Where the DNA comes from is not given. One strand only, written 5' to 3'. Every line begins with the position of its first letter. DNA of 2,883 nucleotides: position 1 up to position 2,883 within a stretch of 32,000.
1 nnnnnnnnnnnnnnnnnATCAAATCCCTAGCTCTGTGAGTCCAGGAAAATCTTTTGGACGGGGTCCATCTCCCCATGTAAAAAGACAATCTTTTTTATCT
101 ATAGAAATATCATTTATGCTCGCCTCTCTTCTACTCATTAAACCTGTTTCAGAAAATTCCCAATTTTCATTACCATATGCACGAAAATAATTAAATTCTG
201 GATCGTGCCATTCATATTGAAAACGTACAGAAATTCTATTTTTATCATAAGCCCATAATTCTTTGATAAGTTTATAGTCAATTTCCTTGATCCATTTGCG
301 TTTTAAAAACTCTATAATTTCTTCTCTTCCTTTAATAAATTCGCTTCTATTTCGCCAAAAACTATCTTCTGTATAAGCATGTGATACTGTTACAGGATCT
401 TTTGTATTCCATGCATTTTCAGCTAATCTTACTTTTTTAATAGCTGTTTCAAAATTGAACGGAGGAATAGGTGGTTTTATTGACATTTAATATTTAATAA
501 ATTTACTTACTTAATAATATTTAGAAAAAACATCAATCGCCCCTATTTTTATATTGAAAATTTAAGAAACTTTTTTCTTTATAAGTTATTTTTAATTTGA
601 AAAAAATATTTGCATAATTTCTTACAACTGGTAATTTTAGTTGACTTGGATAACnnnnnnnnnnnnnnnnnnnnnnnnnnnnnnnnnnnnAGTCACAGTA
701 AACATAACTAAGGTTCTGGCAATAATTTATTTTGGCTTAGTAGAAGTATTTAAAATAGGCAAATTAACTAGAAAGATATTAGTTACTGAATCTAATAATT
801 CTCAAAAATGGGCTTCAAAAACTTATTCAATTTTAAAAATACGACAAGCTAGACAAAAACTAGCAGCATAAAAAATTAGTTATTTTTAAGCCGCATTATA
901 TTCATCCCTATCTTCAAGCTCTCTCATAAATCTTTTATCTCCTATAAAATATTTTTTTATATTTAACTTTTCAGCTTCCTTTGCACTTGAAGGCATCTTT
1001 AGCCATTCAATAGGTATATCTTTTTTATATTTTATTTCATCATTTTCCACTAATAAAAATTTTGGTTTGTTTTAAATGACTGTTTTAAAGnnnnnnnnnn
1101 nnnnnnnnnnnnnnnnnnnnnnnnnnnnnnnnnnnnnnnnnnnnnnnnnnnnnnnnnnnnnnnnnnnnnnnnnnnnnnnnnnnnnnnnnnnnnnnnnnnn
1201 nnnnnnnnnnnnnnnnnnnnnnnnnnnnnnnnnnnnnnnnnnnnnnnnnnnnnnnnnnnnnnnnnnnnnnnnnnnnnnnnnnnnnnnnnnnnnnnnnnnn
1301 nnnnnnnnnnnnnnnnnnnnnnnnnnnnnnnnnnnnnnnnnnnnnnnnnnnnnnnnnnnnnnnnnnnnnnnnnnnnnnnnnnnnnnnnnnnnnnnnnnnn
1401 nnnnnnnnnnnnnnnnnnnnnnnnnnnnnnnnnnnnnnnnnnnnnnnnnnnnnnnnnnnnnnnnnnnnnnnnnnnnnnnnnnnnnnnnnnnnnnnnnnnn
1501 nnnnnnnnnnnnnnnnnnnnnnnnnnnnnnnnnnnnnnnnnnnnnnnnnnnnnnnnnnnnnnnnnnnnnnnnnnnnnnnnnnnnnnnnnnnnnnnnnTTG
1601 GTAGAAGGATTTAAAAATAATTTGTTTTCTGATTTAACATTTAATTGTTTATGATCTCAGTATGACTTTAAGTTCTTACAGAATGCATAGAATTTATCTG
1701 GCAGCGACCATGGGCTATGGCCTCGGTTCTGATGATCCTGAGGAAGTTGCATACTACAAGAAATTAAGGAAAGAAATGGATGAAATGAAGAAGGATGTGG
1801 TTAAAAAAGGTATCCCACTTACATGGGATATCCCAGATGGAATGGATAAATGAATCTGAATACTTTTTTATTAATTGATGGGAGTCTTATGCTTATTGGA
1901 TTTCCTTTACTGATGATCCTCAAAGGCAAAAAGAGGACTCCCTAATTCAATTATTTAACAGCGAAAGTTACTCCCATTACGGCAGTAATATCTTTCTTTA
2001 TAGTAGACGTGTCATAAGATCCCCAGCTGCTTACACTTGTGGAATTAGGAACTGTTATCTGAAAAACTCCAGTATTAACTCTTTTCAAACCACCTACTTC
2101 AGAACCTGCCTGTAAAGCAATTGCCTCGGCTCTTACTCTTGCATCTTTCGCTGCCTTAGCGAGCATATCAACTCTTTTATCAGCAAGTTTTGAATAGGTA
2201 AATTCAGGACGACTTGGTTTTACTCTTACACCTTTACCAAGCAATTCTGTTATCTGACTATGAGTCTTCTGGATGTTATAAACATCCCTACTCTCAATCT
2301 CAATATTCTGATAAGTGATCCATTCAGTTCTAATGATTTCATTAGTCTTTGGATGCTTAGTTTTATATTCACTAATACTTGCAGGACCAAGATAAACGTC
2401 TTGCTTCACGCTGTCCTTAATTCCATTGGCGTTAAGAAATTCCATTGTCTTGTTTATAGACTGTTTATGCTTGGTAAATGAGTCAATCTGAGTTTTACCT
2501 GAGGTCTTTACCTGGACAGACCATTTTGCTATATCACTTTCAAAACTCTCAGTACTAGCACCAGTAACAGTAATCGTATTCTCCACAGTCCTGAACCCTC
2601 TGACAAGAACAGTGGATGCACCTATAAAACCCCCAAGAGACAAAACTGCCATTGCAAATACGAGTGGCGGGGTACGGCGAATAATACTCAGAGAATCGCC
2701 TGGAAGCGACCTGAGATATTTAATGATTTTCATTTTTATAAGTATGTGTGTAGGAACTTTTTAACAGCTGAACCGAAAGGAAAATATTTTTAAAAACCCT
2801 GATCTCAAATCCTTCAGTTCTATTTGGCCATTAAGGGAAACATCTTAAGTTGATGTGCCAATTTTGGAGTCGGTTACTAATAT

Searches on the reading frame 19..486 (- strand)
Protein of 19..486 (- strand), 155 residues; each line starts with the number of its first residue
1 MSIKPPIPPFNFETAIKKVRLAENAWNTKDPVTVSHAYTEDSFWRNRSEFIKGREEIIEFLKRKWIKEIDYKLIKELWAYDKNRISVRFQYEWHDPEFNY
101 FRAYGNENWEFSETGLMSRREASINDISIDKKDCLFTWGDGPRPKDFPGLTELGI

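Call 5: search_protein_families(library=pfam, proteins=[window:19-486:-], max_evalue=0.01)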
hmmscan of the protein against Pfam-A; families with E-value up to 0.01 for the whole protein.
window:19-486:- (155 aa): 3 families
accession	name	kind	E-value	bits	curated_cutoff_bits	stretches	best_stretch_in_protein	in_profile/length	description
PF07080.17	DUF1348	-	5.9e-61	204.6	22.1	1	8-136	1-129/130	Protein of unknown function (DUF1348)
PF14534.12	DUF4440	-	4.8e-05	24.2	25.2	1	23-98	9-84/107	Domain of unknown function (DUF4440)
PF12680.13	SnoaL_2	-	0.0003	21.8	27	1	23-93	6-75/102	SnoaL-like domain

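Call 6: search_protein_families(library=ncbifam, proteins=[window:19-486:-], max_evalue=0.01)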
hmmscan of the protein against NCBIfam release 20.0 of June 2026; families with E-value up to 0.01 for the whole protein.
window:19-486:- (155 aa): 1 family
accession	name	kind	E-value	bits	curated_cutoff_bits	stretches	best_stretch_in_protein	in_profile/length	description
TIGR02246.1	TIGR02246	subfamily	0.0002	21.3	33.95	1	14-62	4-54/128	SgcJ/EcaC family oxidoreductase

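Call 7: search_protein_families(library=padloc, proteins=[window:19-486:-], max_evalue=0.01)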
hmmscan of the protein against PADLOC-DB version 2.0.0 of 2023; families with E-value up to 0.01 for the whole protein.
window:19-486:- (155 aa): 0 families

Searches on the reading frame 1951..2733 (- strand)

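Call 5: search_protein_families(library=pfam, proteins=[window:1951-2733:-], max_evalue=0.01)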
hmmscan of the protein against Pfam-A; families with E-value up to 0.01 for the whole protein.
window:1951-2733:- (260 aa): 1 family
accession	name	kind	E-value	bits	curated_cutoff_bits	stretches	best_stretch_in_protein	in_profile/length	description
PF04402.19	SIMPL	-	8.9e-23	82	25.2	1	54-225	1-161/205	Protein of unknown function (DUF541)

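Call 6: search_protein_families(library=ncbifam, proteins=[window:1951-2733:-], max_evalue=0.01)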
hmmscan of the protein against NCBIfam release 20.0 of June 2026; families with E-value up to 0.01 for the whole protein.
window:1951-2733:- (260 aa): 1 family
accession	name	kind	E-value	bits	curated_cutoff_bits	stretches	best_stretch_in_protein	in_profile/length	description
NF008299.0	PRK11087.1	equivalog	0.0019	17.7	249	1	52-108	30-86/238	oxidative stress defense protein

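Call 7: search_protein_families(library=padloc, proteins=[window:1951-2733:-], max_evalue=0.01)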
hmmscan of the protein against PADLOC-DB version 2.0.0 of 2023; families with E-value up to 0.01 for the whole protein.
window:1951-2733:- (260 aa): 0 families
